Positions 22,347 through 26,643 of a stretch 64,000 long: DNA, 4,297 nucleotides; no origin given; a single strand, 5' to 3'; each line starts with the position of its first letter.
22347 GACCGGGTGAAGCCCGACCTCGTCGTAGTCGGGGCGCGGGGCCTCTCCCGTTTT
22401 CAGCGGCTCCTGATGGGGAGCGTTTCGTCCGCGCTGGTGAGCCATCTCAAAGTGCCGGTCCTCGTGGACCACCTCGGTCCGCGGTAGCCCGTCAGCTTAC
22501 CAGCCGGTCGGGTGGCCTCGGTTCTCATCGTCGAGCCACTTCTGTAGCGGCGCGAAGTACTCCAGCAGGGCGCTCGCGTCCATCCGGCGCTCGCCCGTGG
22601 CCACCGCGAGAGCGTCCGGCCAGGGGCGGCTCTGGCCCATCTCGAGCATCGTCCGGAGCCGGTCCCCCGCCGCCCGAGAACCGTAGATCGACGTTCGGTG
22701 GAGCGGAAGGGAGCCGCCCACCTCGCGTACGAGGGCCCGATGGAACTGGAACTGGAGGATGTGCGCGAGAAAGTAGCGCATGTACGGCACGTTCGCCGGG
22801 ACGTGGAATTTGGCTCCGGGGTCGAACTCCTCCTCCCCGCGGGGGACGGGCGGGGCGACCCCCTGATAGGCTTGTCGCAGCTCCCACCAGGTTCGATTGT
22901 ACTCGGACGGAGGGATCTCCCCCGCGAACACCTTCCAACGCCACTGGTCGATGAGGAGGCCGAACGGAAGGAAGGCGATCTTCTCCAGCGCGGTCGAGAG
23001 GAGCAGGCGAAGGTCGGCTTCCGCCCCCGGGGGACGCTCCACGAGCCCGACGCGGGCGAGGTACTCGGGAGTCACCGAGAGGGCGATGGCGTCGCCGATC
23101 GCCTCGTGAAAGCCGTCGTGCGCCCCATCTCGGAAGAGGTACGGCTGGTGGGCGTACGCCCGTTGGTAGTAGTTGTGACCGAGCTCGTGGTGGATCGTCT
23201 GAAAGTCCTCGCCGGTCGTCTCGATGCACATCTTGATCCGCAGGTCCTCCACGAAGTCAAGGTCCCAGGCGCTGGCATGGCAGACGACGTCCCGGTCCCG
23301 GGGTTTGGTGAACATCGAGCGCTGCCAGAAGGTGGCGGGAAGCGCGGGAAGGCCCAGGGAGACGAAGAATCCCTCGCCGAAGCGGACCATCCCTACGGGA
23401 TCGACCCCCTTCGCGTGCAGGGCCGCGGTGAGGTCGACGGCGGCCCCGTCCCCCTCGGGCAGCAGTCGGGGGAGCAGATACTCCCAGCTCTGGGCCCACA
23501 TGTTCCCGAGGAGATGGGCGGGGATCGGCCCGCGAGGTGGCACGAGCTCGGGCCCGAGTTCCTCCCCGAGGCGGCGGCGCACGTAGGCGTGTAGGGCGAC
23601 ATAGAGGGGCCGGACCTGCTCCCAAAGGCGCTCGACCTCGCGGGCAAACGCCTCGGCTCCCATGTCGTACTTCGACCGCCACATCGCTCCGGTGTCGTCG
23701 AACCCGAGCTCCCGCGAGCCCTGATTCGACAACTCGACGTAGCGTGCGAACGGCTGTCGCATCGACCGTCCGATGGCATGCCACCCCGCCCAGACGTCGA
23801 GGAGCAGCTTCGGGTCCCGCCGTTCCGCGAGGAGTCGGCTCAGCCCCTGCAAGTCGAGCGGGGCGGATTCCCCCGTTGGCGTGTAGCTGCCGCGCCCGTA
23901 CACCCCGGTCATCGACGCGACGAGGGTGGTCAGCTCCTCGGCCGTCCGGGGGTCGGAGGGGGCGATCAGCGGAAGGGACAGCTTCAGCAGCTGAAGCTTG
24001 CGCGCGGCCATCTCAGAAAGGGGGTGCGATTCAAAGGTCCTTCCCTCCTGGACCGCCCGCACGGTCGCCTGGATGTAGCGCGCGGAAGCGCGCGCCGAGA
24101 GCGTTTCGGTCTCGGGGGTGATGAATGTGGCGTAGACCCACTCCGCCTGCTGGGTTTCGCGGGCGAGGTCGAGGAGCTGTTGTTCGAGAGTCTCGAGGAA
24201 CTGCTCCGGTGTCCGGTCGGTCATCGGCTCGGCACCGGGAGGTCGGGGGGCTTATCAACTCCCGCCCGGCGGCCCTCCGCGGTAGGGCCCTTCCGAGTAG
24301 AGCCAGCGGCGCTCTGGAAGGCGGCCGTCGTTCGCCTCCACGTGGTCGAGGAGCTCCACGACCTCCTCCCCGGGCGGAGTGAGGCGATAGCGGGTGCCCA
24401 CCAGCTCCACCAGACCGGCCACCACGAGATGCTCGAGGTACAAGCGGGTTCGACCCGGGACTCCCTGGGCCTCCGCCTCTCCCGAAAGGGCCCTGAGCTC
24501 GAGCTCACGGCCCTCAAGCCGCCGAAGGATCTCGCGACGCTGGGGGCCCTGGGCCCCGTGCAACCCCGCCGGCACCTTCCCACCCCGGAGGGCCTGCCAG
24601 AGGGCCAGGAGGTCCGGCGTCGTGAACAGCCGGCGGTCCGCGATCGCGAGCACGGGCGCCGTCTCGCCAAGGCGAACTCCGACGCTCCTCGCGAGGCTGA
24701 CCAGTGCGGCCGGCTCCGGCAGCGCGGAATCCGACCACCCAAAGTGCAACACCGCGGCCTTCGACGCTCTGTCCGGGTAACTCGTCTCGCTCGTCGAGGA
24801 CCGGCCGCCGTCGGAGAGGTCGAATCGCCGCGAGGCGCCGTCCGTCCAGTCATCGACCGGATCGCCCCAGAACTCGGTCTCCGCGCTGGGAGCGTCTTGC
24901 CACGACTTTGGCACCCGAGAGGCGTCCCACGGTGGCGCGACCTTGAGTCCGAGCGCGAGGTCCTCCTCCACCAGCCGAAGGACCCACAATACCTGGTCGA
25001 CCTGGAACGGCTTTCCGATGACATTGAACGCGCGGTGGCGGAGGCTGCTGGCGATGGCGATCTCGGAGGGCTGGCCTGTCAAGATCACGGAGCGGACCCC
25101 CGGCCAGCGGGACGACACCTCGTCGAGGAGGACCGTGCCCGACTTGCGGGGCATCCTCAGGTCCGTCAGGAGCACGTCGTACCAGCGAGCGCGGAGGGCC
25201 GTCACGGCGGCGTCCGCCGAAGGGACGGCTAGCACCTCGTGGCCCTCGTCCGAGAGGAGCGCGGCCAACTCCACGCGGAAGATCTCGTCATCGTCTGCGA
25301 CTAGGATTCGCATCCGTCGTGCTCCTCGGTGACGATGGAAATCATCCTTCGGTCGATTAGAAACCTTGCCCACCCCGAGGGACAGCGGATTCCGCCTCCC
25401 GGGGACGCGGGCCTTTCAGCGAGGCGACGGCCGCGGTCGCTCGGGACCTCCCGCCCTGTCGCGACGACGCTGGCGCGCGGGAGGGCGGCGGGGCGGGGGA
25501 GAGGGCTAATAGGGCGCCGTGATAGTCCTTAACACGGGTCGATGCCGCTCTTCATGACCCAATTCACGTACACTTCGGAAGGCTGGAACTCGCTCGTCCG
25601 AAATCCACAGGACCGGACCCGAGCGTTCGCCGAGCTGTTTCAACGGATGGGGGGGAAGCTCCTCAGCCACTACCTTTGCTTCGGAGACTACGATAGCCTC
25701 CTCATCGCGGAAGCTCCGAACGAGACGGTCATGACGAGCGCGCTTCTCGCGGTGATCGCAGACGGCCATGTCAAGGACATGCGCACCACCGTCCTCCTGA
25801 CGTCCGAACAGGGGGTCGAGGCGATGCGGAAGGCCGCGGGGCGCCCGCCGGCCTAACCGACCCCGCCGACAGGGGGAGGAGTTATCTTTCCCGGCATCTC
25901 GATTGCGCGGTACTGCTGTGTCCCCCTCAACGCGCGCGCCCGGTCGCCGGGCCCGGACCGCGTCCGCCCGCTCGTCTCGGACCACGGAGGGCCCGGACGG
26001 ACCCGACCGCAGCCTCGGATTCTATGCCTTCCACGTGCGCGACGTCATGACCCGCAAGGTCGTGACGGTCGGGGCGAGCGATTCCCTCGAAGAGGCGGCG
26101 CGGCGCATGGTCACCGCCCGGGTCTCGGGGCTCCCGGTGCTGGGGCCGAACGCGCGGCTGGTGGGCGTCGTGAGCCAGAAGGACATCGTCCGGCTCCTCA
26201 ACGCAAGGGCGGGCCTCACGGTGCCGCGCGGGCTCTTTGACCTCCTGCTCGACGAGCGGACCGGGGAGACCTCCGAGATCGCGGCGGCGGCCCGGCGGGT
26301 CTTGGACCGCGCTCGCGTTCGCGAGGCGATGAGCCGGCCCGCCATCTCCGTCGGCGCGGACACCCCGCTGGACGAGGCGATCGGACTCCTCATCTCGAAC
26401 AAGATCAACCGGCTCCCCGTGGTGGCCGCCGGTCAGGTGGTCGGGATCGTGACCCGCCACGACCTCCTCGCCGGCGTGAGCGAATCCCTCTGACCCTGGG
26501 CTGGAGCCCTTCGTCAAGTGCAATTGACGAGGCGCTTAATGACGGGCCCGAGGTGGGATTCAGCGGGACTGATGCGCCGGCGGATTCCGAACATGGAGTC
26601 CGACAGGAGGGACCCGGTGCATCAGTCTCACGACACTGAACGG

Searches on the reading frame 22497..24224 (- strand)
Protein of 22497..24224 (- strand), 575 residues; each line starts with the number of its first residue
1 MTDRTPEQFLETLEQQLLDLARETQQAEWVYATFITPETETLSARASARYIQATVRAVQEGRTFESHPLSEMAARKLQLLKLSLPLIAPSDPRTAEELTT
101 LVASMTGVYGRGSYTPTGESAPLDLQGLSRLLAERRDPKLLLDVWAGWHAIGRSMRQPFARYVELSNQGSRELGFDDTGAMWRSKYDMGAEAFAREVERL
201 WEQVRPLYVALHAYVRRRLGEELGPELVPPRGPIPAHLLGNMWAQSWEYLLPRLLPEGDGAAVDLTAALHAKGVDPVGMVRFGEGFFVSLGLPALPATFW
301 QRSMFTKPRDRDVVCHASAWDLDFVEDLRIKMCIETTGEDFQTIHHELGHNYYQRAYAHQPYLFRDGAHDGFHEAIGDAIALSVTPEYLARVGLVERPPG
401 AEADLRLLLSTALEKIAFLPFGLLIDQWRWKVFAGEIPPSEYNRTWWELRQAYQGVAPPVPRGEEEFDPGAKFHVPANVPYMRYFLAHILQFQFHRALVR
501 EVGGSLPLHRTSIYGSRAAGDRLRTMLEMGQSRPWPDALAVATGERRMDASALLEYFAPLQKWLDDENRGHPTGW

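Call 43: search_protein_families(library=pfam, proteins=[window:22497-24224:-], max_evalue=0.001)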
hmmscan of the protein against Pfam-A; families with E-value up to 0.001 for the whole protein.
window:22497-24224:- (575 aa): 1 family
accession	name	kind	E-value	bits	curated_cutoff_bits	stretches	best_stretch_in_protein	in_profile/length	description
PF01401.24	Peptidase_M2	-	2e-214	714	23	1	6-575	7-581/581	Angiotensin-converting enzyme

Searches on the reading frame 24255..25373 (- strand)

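Call 43: search_protein_families(library=pfam, proteins=[window:24255-25373:-], max_evalue=0.001)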
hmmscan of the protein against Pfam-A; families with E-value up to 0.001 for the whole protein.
window:24255-25373:- (372 aa): 1 family
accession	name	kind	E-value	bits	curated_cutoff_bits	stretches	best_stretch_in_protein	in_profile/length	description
PF00072.30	Response_reg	-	3.4e-18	66.3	30.2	1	23-129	1-107/111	Response regulator receiver domain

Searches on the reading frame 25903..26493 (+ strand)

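Call 43: search_protein_families(library=pfam, proteins=[window:25903-26493:+], max_evalue=0.001)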
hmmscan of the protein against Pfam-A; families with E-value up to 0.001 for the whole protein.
window:25903-26493:+ (196 aa): 1 family
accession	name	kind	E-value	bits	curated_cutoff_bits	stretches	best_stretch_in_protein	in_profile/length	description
PF00571.33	CBS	-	5e-33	113.6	24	2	45-99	1-55/57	CBS domain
